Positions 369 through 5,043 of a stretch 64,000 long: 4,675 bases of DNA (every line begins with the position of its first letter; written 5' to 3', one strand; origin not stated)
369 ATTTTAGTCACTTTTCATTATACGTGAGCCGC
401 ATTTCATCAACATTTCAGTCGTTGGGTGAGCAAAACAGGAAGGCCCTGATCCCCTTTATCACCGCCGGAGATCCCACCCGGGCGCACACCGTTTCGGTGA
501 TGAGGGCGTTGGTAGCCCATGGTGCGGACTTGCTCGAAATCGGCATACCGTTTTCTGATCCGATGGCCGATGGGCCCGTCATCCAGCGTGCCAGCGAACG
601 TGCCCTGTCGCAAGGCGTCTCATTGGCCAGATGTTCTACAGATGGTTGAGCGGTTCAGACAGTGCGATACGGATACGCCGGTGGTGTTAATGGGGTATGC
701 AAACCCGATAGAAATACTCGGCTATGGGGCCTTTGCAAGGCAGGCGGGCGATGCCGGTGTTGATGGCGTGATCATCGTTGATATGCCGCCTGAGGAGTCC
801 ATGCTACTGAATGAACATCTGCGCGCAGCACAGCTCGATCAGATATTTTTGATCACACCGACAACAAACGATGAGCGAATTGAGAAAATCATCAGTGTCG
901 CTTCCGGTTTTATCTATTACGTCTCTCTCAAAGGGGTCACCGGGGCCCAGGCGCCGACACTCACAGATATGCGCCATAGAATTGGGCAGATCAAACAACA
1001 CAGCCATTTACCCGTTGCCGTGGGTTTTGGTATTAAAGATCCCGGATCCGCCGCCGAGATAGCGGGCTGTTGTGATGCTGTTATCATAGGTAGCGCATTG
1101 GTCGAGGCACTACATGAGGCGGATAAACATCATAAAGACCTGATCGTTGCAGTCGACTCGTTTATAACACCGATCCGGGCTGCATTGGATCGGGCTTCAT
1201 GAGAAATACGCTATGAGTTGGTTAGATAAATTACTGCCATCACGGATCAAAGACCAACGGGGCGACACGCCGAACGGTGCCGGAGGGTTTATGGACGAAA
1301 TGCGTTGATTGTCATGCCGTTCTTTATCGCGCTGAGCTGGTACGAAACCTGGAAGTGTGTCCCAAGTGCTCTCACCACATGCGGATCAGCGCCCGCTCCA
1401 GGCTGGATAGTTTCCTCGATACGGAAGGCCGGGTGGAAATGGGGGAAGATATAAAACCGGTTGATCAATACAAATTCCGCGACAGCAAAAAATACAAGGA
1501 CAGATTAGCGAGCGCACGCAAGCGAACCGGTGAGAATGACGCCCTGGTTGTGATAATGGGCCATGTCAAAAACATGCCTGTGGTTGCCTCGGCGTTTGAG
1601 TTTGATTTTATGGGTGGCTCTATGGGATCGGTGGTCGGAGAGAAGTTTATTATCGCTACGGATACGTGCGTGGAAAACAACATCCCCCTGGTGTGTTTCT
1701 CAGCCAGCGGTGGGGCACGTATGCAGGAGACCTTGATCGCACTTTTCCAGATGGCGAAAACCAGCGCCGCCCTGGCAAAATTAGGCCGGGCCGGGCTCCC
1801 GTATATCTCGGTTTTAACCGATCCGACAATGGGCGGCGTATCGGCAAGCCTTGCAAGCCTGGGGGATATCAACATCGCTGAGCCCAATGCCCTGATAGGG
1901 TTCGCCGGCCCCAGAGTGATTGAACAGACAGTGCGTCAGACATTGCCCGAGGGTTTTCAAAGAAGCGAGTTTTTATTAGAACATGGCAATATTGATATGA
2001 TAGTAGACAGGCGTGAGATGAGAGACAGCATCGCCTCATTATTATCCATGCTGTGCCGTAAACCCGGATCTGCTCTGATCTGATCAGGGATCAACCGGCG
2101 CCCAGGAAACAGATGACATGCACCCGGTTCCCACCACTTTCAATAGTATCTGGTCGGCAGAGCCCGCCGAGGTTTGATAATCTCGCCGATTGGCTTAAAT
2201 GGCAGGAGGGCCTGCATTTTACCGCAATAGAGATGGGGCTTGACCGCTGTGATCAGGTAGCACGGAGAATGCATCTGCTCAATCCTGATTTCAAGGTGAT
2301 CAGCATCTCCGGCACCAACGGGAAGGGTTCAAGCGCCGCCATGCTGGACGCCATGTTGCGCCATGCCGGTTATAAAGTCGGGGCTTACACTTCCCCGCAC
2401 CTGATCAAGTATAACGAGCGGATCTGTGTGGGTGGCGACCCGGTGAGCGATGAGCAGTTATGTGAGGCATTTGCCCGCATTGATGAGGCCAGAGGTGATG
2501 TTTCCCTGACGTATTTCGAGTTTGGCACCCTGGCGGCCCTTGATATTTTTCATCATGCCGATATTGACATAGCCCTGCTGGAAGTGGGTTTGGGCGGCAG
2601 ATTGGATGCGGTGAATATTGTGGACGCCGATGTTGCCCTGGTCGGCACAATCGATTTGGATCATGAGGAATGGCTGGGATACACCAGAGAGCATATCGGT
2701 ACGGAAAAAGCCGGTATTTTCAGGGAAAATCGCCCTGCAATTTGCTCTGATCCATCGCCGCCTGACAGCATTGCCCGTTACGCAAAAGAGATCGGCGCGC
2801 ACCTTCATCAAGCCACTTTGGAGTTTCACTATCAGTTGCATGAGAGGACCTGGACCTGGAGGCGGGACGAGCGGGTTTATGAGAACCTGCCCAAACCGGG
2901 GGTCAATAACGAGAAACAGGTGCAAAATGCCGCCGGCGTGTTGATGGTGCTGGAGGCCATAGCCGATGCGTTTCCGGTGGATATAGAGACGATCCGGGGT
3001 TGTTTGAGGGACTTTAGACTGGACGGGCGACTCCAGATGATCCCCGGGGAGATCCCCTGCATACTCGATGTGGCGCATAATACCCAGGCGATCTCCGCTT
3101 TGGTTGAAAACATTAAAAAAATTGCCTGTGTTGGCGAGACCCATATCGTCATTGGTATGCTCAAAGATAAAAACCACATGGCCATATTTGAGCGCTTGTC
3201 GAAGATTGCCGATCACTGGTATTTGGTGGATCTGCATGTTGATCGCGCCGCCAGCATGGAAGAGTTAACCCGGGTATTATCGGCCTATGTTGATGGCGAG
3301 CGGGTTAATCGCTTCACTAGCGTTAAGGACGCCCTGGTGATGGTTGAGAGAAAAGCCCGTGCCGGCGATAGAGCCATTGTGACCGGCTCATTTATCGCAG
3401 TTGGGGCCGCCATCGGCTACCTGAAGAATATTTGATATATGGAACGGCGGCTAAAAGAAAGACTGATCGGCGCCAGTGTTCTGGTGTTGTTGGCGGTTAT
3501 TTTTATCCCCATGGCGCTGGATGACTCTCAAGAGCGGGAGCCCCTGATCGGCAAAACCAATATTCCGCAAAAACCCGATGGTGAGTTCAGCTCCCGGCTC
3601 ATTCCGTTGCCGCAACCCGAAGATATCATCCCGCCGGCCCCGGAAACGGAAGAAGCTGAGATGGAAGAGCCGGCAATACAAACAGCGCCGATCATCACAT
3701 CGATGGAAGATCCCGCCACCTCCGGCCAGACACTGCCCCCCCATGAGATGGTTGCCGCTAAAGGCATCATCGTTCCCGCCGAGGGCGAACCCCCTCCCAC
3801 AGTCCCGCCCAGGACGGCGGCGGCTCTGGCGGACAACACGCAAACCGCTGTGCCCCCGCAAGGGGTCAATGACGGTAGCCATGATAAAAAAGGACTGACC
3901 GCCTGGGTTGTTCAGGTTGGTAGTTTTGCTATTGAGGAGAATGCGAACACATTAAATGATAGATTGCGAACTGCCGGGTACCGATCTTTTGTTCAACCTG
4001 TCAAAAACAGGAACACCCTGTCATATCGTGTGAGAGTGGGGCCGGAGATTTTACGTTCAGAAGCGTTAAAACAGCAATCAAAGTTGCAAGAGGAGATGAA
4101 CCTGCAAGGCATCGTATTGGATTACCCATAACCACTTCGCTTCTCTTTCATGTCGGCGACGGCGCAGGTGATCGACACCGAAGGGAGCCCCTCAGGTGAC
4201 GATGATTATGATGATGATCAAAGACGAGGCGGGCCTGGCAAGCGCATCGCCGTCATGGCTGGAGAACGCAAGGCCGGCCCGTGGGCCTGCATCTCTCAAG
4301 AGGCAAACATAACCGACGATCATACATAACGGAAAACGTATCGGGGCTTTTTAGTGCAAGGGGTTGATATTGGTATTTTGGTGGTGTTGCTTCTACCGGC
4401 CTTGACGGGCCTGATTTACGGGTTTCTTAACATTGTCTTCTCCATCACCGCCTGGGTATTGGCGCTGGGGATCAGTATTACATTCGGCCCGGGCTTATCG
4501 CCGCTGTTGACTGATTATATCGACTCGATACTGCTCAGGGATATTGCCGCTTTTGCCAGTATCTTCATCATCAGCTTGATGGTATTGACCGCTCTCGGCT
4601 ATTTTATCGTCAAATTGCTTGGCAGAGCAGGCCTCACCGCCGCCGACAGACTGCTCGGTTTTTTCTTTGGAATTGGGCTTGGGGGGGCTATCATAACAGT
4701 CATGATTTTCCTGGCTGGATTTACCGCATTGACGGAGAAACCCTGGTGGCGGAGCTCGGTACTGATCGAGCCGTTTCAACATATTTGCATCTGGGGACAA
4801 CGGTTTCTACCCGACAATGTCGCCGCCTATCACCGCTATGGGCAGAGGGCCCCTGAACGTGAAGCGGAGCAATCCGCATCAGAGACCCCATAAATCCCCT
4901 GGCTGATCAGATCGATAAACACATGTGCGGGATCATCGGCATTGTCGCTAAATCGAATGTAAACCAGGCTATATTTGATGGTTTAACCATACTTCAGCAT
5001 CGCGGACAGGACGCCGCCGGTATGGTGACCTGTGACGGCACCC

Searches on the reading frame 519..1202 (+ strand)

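Call 34: search_protein_families(library=pfam, proteins=[window:519-1202:+], max_evalue=0.001)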
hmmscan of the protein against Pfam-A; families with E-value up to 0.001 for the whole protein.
window:519-1202:+ (227 aa): 2 families
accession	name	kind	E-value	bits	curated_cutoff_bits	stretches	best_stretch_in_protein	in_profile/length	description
PF00290.26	Trp_syntA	-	1.1e-52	179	27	1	35-212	70-247/259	Tryptophan synthase alpha chain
PF00977.27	His_biosynth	-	0.00035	20.5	23.6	1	149-213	59-129/228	Histidine biosynthesis protein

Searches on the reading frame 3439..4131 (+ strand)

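Call 34: search_protein_families(library=pfam, proteins=[window:3439-4131:+], max_evalue=0.001)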
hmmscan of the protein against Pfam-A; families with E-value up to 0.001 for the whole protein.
window:3439-4131:+ (230 aa): 1 family
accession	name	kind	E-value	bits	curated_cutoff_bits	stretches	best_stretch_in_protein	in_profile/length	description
PF05036.18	SPOR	-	2.9e-14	53.6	21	1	154-226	3-74/76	SPOR domain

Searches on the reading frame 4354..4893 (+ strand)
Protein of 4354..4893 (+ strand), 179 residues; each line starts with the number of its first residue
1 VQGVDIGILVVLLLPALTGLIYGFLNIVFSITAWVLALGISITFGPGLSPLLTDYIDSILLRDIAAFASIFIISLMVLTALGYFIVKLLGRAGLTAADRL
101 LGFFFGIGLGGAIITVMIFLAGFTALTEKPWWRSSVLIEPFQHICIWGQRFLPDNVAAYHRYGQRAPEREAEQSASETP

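Call 34: search_protein_families(library=pfam, proteins=[window:4354-4893:+], max_evalue=0.001)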
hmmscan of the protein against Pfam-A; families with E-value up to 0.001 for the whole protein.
window:4354-4893:+ (179 aa): 1 family
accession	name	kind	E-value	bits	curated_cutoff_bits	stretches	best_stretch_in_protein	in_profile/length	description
PF02674.22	Colicin_V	-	1.2e-27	97.1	29.3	1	4-143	1-141/144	Colicin V production protein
